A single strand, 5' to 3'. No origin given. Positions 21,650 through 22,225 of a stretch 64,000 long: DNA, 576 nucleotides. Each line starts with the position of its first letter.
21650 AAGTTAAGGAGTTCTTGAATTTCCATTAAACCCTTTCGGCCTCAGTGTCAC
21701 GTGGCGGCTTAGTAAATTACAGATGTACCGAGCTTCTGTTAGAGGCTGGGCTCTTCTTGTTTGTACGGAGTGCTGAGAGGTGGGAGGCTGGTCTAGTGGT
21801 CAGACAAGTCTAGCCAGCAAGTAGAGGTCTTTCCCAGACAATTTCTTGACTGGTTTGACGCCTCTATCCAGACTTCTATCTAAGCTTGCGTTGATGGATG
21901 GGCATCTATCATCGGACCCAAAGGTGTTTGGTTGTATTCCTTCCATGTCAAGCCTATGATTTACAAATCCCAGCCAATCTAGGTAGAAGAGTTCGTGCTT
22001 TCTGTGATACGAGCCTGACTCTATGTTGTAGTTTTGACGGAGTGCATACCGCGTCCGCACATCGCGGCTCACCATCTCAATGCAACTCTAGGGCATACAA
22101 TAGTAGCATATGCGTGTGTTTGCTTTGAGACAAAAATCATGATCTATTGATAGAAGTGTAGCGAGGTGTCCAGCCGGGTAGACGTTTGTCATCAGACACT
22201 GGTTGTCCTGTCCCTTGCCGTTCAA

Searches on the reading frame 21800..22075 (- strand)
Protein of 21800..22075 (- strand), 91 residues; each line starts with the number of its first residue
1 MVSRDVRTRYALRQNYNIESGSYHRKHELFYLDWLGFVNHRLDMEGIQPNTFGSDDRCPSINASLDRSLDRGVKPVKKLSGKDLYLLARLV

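Call 9: search_protein_families(library=pfam, proteins=[window:21800-22075:-], max_evalue=0.1)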
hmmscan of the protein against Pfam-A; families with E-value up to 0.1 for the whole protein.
window:21800-22075:- (91 aa): 0 families

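Call 11: find_encoding_contigs(protein=window:21800-22075:-, flank=10000, max_places=10)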
Protein window:21800-22075:- (91 aa): 24 contigs read that carry it; 7 places shown.
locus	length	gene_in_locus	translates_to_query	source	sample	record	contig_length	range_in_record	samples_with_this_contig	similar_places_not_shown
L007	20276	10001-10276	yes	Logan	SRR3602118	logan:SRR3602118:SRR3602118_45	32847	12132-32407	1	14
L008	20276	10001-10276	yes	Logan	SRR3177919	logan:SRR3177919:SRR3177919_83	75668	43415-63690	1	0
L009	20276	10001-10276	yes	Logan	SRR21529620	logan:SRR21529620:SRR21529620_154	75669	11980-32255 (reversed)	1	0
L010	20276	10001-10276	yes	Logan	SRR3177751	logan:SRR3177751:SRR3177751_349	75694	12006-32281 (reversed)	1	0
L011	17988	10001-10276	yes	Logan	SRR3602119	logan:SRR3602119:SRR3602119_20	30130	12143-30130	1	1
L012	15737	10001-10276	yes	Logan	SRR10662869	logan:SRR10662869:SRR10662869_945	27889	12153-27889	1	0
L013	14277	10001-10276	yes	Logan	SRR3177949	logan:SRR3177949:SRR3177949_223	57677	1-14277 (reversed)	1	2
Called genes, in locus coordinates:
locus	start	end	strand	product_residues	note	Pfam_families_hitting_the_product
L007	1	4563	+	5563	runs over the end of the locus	?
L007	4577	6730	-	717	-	PF13191:AAA_16 (faint), PF00004:AAA (weak), PF07728:AAA_5 (faint), PF00004:AAA, PF17862:AAA_lid_3 (weak)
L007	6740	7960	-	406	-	-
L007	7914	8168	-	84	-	-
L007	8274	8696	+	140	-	PF05495:zf-CHY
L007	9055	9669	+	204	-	-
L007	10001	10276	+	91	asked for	-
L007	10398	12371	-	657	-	-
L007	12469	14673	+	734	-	PF04121:Nup84_Nup100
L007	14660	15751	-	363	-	-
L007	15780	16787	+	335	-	-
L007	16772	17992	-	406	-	PF01207:Dus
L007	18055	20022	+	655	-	PF02878:PGM_PMM_I, PF02879:PGM_PMM_II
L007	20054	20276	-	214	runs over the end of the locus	PF00583:Acetyltransf_1, PF13673:Acetyltransf_10, PF13508:Acetyltransf_7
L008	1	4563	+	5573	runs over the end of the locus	PF08385:DHC_N1, PF08393:DHC_N2, PF12774:AAA_6, PF17852:Dynein_AAA_lid, PF12775:AAA_7, PF17857:AAA_lid_1, PF22597:DYN_lid, PF12780:AAA_8, +9 more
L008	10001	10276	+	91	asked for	-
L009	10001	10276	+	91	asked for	-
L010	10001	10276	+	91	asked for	-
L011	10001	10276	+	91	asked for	-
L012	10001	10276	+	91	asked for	-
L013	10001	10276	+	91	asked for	-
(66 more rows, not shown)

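Call 18: list_cluster_members(proteins=[window:21800-22075:-, window:22407-23021:-, window:19684-21678:+, window:23380-23802:-])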
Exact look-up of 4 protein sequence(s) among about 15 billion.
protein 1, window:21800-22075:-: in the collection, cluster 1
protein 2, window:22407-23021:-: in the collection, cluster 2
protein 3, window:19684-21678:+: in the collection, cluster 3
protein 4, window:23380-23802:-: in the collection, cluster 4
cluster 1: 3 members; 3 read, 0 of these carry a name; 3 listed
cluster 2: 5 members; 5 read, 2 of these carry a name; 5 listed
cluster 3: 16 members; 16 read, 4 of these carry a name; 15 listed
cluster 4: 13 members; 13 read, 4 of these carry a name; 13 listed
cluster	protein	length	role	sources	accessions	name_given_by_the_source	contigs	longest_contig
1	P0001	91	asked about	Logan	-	-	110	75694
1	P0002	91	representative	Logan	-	-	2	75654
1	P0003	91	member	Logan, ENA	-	-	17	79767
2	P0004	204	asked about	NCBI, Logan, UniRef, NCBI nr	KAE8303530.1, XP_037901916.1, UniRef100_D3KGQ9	hypothetical protein GL50803_0017256 [Giardia duodenalis] | Uncharacterized protein n=1 Tax=Giardia intestinalis (strain ATCC 50803 / WB clone C6) ... | hypothetical protein GL50803_0017256 [Giardia intestinalis]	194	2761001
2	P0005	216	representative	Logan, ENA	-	-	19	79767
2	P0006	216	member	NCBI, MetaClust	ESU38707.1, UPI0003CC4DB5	Hypothetical protein DHA2_150032, partial [Giardia duodenalis] | status=active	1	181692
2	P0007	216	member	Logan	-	-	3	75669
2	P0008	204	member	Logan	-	-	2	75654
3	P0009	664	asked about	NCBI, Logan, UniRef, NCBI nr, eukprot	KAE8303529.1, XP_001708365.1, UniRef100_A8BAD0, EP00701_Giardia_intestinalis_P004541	hypothetical protein GL50803_0017255 [Giardia duodenalis] | Uncharacterized protein n=1 Tax=Giardia intestinalis (strain ATCC 50803 / WB clone C6) ... | hypothetical protein GL50803_0017255 [Giardia intestinalis]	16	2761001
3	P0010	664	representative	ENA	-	-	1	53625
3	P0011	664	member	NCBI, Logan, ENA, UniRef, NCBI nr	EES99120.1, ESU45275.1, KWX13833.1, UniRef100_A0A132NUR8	hypothetical protein QR46_2173 [Giardia duodenalis assemblage B] | Uncharacterized protein n=3 Tax=Giardia intestinalis TaxID=5741 RepID=A0A132NUR8_GIAIN | Hypothetical protein GL50581_3659 [Giardia intestinalis ATCC 50581]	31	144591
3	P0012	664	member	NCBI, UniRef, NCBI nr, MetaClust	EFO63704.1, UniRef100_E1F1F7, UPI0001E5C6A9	Hypothetical protein GLP15_4813 [Giardia lamblia P15] | Uncharacterized protein n=1 Tax=Giardia intestinalis (strain P15) TaxID=658858 ... | status=active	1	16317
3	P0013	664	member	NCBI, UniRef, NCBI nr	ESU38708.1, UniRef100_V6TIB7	Hypothetical protein DHA2_17255 [Giardia duodenalis] | Uncharacterized protein n=1 Tax=Giardia intestinalis TaxID=5741 RepID=V6TIB7_GIAIN | Hypothetical protein DHA2_17255 [Giardia intestinalis]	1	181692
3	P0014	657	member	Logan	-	-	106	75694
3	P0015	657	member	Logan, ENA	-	-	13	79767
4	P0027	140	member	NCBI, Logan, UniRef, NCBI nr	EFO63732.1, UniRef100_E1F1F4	Hypothetical protein GLP15_1197 [Giardia lamblia P15] | CHY-type domain-containing protein n=1 Tax=Giardia intestinalis (strain P15) TaxID=658858 ...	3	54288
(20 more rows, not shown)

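Call 19: find_encoding_contigs(protein=P0011, flank=6000, max_places=4)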
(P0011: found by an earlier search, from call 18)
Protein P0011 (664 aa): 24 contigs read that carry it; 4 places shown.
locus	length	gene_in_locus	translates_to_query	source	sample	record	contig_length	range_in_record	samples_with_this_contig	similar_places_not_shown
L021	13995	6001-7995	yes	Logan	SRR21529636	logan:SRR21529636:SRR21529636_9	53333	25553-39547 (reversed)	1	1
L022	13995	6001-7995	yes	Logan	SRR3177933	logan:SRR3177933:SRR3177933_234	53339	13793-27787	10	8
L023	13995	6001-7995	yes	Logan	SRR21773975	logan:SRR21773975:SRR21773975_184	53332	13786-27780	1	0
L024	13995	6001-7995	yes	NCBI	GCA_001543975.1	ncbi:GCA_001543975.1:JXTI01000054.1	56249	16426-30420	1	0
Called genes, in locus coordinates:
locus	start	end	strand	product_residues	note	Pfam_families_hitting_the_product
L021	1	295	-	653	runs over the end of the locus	PF02878:PGM_PMM_I, PF02879:PGM_PMM_II, PF02880:PGM_PMM_III (faint)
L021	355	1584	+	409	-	PF01207:Dus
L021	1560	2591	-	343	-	-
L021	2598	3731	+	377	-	-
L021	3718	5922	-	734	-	PF04121:Nup84_Nup100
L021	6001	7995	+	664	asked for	-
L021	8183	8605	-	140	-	PF05495:zf-CHY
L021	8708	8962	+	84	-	-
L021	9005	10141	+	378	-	-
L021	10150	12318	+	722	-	PF13191:AAA_16 (faint), PF00004:AAA (weak), PF07728:AAA_5 (faint), PF17862:AAA_lid_3 (faint), PF00004:AAA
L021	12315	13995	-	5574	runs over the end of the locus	PF08385:DHC_N1, PF08393:DHC_N2, PF12774:AAA_6, PF17852:Dynein_AAA_lid, PF12775:AAA_7, PF17857:AAA_lid_1, PF22597:DYN_lid, PF12780:AAA_8, +9 more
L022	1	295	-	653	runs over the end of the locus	PF02878:PGM_PMM_I, PF02879:PGM_PMM_II, PF02880:PGM_PMM_III (faint)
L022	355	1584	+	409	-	PF01207:Dus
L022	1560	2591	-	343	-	-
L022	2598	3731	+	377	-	-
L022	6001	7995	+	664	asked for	-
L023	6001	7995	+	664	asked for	-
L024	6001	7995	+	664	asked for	-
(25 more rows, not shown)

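Call 20: find_encoding_contigs(protein=P0012, flank=6000, max_places=3)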
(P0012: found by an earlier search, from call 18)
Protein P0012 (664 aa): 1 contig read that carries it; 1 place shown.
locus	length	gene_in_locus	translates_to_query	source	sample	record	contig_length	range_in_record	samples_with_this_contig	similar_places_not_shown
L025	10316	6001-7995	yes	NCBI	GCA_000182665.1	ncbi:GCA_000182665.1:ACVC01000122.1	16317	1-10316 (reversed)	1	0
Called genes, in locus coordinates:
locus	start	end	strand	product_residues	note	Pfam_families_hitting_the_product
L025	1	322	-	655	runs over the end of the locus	PF02878:PGM_PMM_I, PF02879:PGM_PMM_II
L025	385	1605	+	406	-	PF01207:Dus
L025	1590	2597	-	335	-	-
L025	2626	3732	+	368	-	-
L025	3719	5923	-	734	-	PF04121:Nup84_Nup100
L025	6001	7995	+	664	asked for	-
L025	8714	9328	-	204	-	-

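Call 38: find_encoding_contigs(protein=P0027, flank=6000, max_places=4)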
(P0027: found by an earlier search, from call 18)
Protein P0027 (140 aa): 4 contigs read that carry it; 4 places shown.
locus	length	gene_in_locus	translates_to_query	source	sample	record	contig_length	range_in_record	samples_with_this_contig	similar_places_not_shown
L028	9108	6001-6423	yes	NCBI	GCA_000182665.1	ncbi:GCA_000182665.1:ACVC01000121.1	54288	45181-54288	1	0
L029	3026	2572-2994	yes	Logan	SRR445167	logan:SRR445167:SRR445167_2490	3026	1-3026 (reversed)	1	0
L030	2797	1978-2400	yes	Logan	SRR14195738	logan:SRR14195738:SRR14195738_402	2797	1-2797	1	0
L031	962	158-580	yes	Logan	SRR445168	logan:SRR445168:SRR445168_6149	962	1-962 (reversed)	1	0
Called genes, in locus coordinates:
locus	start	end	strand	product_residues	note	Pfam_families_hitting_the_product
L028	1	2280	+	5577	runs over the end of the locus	PF08385:DHC_N1, PF08393:DHC_N2, PF12774:AAA_6, PF17852:Dynein_AAA_lid, PF12775:AAA_7, PF17857:AAA_lid_1, PF22597:DYN_lid, PF12780:AAA_8, +9 more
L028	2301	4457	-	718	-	PF13191:AAA_16 (faint), PF00004:AAA (weak), PF07728:AAA_5 (faint), PF13401:AAA_22 (faint), PF00004:AAA, PF17862:AAA_lid_3 (weak)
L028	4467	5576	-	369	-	-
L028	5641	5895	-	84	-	-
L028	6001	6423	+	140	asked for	PF05495:zf-CHY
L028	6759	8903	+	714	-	PF03302:VSP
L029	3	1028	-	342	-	?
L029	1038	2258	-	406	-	-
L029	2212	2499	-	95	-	-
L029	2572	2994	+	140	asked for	PF05495:zf-CHY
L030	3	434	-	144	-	?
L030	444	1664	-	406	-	-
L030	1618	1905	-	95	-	-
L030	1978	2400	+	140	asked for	PF05495:zf-CHY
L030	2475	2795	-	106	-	?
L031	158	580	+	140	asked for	PF05495:zf-CHY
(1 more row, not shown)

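Call 74: search_protein_representatives(protein=window:21800-22075:-)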
Query: 91 residues. Proteins with E-value up to 0.001 (for the whole library): 1; up to 1e-10: 1; up to 1e-30: 1. The best 1 are listed.
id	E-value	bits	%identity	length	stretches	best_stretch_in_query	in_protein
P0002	2.0e-55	200.9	99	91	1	1-91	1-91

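Call 86: find_related_loci(query=A2, collection=metagenome_contigs, flank=5000)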
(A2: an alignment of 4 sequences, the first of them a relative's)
Query A2 (204 aa) in metagenome_contigs; peptide patterns used: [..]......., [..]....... (x = any residue, [..] = any of these).
293 stretches matched a pattern, but none encodes a relative of the query by tblastn (E <= 1e-3).

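Call 93: predict_structure(alignment_id=A2)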
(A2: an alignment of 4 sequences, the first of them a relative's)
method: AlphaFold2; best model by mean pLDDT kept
length: 204 residues; sequences in the alignment: 4
mean_pLDDT: 36.0   pTM: 0.28
mean pLDDT of the five models: 36.0, 35.5, 31.3, 31.0, 30.8
residues with pLDDT >= 90: 0; 70-90: 0; 50-70: 23; < 50: 181
segments of 3 or more residues with pLDDT < 50: 1-105, 115-166, 168-171, 174-185, 199-204
pLDDT, mean of each block of 10 residues (from residue 1): 35 26 24 24 26 30 28 26 24 29 48 49 42 37 35 36 47 47 50 54 41
secondary structure, 60 per line:
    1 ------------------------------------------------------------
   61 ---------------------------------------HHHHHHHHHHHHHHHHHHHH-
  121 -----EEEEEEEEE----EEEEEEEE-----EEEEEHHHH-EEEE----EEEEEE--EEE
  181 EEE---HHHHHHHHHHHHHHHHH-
elements in order: H100-119 E126-134 E139-146 E152-156 H157-160 E162-165 E170-175 E178-183 H187-203
